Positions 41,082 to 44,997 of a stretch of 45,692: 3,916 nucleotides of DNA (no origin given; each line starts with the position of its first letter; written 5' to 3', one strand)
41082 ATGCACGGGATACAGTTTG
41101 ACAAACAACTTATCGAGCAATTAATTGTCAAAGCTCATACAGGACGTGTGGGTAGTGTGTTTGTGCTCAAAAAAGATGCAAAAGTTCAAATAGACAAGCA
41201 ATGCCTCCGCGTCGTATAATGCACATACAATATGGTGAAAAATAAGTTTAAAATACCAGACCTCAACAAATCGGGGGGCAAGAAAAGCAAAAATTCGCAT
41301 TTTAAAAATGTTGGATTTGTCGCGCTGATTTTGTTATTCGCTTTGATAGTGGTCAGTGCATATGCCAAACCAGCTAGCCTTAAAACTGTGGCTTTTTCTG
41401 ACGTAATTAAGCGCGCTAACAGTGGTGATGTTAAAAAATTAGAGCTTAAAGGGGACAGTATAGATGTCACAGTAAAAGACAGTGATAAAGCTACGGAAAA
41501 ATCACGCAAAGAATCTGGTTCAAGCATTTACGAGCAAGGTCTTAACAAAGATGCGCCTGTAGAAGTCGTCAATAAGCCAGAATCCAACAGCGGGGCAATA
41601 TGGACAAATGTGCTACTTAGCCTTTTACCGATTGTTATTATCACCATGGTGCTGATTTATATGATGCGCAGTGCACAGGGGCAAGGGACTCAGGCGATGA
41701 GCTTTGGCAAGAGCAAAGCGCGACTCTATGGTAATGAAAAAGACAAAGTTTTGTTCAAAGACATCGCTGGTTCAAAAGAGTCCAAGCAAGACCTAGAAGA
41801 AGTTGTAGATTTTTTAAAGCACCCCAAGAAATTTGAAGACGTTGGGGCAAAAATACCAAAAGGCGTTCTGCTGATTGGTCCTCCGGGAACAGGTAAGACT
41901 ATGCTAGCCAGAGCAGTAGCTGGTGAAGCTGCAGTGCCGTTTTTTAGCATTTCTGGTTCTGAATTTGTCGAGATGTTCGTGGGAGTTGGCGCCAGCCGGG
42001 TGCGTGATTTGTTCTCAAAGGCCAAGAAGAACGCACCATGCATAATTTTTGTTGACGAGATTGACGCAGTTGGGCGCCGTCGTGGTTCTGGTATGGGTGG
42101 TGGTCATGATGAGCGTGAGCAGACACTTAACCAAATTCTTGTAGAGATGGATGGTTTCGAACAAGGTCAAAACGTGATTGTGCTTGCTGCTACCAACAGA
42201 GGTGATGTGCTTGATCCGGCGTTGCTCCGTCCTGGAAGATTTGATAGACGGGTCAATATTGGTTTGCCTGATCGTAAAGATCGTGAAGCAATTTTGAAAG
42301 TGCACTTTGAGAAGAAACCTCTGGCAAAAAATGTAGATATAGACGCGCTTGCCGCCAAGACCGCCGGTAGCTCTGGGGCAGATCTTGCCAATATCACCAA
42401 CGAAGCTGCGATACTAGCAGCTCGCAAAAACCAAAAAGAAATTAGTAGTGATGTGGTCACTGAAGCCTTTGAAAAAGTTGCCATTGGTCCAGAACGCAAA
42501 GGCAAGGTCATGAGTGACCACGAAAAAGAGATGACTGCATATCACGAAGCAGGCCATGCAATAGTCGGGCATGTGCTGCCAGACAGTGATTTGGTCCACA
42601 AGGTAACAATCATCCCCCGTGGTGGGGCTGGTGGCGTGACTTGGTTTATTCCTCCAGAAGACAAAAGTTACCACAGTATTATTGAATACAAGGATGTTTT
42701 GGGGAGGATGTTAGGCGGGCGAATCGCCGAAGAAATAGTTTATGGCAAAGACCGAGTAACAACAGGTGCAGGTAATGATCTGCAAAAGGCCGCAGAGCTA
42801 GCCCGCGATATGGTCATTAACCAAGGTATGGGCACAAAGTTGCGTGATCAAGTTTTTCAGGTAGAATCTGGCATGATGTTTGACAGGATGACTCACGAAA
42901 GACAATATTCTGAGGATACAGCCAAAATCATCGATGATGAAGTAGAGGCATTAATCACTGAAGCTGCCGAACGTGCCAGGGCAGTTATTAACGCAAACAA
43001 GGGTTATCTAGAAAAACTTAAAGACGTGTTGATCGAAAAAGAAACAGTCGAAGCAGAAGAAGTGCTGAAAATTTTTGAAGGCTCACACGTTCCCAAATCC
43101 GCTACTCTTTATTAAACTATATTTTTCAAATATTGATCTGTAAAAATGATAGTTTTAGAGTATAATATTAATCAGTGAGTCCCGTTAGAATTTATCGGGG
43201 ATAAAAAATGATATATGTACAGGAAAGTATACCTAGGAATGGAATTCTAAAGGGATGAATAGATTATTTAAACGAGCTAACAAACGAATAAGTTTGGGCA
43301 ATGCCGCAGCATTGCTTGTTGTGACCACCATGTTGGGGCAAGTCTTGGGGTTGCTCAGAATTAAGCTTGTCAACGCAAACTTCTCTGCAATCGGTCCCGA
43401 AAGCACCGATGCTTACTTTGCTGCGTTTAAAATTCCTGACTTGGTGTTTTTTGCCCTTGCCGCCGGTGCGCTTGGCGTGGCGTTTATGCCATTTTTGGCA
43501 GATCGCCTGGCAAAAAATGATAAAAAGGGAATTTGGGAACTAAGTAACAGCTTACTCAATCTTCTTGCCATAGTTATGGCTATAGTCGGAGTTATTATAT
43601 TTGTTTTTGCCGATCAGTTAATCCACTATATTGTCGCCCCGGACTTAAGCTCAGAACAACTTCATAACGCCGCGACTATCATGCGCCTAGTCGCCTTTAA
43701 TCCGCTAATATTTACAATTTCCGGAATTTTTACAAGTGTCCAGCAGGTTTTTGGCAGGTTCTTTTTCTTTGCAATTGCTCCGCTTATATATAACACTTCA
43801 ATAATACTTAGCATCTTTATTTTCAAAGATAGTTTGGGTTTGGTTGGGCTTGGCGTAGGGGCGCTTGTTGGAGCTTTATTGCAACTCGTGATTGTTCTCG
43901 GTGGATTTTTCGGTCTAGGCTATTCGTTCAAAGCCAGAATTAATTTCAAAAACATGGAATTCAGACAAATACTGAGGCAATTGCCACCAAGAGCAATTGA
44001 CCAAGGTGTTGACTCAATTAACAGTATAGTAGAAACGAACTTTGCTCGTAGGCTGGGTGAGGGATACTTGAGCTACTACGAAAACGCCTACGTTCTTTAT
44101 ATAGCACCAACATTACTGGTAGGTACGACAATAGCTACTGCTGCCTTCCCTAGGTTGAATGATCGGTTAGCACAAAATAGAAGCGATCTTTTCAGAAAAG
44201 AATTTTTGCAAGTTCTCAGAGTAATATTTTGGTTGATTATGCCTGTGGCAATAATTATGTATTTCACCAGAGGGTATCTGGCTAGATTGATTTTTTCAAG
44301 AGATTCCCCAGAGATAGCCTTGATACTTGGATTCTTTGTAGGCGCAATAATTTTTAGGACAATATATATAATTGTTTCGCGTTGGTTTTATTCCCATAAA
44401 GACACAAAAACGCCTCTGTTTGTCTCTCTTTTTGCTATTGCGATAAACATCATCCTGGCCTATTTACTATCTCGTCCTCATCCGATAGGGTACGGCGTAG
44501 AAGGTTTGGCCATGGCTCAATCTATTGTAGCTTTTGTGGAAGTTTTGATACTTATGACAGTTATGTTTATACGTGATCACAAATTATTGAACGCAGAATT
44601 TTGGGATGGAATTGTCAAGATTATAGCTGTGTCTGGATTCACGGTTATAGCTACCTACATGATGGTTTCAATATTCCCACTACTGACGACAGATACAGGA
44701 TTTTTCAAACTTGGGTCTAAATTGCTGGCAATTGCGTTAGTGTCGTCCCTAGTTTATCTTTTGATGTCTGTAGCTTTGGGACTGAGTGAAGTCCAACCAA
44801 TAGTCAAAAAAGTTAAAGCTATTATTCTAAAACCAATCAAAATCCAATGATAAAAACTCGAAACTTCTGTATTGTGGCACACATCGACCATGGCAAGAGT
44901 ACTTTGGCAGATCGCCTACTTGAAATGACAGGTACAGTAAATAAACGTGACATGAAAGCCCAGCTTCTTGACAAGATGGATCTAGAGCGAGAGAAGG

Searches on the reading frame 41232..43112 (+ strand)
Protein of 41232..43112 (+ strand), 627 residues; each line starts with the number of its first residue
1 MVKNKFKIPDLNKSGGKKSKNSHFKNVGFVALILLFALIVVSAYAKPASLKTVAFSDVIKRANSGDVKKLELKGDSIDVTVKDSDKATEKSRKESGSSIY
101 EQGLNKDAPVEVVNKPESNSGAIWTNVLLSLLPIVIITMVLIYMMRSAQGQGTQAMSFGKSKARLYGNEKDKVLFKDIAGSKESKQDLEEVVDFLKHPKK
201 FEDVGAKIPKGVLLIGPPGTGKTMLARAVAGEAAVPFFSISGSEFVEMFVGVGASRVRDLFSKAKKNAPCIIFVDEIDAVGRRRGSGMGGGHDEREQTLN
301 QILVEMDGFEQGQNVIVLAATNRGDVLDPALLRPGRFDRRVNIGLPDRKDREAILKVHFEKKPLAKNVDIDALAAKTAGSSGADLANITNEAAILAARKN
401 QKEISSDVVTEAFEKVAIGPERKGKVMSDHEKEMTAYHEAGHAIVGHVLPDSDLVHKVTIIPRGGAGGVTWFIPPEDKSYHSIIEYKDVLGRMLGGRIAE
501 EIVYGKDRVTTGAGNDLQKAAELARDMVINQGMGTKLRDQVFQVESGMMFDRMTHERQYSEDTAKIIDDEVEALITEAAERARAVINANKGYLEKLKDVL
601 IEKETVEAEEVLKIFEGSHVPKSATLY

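Call 94: search_protein_families(library=pfam, proteins=[window:41232-43112:+], max_evalue=0.0001)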
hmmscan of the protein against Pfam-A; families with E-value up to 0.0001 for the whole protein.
window:41232-43112:+ (627 aa): 8 families
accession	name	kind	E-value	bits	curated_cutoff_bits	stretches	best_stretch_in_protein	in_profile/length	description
PF01434.24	Peptidase_M41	-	7e-59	199.3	29.9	1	426-613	2-190/191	Peptidase family M41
PF00004.35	AAA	-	2.6e-46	157.8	21.2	1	212-344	1-130/131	ATPase family associated with various cellular activities (AAA)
PF17862.7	AAA_lid_3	-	2.9e-11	43.1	27.2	1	367-407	1-41/45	AAA+ lid domain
PF06480.20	FtsH_ext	-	5.9e-06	26.9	25.5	0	31-90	5-72/103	FtsH Extracellular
PF07728.20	AAA_5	-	1.7e-05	25.3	22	0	211-286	1-84/139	AAA domain (dynein-related subfamily)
PF20720.3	nSTAND3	-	2.2e-05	24.7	27.2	0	212-359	20-153/155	Novel STAND NTPase 3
PF13191.12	AAA_16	-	3.2e-05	24.9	32.6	0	201-233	16-48/167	AAA ATPase domain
PF06068.19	TIP49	-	5.7e-05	22.9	23.8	0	210-246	51-89/347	TIP49 P-loop domain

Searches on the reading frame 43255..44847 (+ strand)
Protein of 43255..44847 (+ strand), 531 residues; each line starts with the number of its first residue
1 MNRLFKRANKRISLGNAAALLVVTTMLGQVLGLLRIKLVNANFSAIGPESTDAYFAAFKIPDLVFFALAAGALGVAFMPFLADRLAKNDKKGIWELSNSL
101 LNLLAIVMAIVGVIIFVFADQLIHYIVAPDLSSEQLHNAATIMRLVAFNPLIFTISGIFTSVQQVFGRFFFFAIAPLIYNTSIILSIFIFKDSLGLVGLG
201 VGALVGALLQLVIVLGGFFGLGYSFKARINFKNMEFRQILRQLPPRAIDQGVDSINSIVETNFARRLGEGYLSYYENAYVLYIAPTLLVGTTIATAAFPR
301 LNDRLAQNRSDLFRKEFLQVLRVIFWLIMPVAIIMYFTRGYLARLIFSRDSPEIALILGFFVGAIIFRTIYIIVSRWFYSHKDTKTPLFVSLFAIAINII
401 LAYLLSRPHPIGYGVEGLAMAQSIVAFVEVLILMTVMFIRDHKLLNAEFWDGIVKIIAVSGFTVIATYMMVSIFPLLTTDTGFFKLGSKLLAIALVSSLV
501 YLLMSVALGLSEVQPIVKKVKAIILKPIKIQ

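Call 94: search_protein_families(library=pfam, proteins=[window:43255-44847:+], max_evalue=0.0001)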
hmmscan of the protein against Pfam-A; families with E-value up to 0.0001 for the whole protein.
window:43255-44847:+ (531 aa): 2 families
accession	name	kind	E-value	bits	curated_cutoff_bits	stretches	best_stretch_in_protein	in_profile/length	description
PF03023.19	MurJ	-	2e-60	205.2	27.4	1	51-471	11-433/451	Lipid II flippase MurJ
PF01554.23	MatE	-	6e-13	49.2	24.9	1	284-404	39-161/161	MatE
